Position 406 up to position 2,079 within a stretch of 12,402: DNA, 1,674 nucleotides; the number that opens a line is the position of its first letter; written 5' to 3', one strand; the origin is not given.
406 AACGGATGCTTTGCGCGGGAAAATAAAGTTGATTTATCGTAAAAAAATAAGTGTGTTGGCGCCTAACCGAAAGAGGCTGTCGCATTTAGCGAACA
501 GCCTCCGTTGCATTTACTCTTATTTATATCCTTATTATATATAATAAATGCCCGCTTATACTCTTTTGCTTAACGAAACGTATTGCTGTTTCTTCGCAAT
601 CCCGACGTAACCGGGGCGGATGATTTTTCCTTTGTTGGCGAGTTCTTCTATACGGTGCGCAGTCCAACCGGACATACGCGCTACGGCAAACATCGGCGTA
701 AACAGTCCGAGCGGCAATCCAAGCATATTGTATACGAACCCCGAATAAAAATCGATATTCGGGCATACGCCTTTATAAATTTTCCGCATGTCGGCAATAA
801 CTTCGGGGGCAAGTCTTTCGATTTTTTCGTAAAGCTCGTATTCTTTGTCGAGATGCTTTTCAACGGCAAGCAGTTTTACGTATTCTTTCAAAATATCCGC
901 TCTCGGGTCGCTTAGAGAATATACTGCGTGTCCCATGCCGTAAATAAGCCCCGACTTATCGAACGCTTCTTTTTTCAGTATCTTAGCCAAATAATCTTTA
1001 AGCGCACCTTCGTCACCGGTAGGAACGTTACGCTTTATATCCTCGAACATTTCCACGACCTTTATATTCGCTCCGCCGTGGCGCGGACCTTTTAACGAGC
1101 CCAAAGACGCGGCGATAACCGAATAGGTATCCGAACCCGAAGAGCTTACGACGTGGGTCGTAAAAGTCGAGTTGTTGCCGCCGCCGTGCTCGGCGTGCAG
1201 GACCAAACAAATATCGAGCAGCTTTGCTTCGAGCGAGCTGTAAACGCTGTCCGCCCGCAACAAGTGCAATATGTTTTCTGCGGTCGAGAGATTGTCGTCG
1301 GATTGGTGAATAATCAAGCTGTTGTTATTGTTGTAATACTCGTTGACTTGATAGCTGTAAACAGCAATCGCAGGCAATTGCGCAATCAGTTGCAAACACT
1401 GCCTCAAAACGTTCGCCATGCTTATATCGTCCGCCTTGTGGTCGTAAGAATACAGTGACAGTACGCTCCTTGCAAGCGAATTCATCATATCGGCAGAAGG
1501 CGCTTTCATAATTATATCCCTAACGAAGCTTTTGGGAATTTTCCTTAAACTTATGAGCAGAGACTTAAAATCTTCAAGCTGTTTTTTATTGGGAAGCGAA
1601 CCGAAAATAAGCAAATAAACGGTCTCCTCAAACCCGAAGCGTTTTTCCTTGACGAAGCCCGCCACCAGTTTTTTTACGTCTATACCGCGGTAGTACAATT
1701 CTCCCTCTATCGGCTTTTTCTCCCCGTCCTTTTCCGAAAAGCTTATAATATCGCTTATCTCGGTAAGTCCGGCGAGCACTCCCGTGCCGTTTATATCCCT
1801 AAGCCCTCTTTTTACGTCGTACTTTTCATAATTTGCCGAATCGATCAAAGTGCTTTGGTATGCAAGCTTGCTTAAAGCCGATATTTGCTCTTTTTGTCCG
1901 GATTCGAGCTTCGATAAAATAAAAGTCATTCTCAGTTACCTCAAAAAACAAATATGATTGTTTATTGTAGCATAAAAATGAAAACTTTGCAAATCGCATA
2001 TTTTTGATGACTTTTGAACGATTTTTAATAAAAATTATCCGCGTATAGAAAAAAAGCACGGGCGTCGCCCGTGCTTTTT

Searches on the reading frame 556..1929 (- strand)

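Call 7: search_protein_families(library=ncbifam, proteins=[window:556-1929:-])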
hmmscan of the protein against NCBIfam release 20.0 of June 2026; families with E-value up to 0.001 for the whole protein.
window:556-1929:- (457 aa): 20 families
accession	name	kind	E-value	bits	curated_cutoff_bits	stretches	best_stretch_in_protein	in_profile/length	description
NF010635.0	PRK14032.1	subfamily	5.2e-209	694.3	426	1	12-456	3-448/448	citrate synthase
TIGR01800.1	cit_synth_II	subfamily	2e-83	280.2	421.3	1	75-456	20-368/368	2-methylcitrate synthase/citrate synthase II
NF010639.0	PRK14036.1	equivalog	6.6e-76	255.4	502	1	75-456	27-378/379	citrate synthase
NF009006.1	PRK12351.1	equivalog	1.7e-69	234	550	1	77-456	29-376/376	bifunctional 2-methylcitrate synthase/citrate synthase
NF041301.1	Cit_synth_Halo_CitZ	equivalog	1.3e-64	218.6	550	1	68-456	23-379/379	citrate synthase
NF010636.0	PRK14033.1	equivalog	2.7e-64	217.3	479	1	38-446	8-369/376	bifunctional 2-methylcitrate synthase/citrate synthase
NF010638.0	PRK14035.1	equivalog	1.2e-63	215.1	572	1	74-456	22-372/372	citrate synthase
NF010637.0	PRK14034.1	equivalog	4e-63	213.6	594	1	74-456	21-371/372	citrate synthase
NF041157.1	Cit_synThplmales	equivalog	5.7e-62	210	590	1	75-456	25-376/377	citrate synthase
NF004126.0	PRK05614.1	equivalog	1.7e-60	204.7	505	1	75-452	66-426/430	citrate synthase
NF010640.0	PRK14037.1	subfamily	4.8e-55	187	504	1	75-456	25-377/377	citrate synthase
NF009004.0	PRK12349.1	equivalog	4e-53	180.6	508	1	98-441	45-361/372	citrate synthase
TIGR01798.1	cit_synth_I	equivalog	1.1e-49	169.3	485.15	1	75-441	53-404/412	citrate synthase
NF009005.0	PRK12350.1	subfamily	8.8e-47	160.1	332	1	60-447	10-353/366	citrate synthase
NF007128.0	PRK09569.1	subfamily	3.5e-46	157.7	344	1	73-454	57-434/437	citrate (Si)-synthase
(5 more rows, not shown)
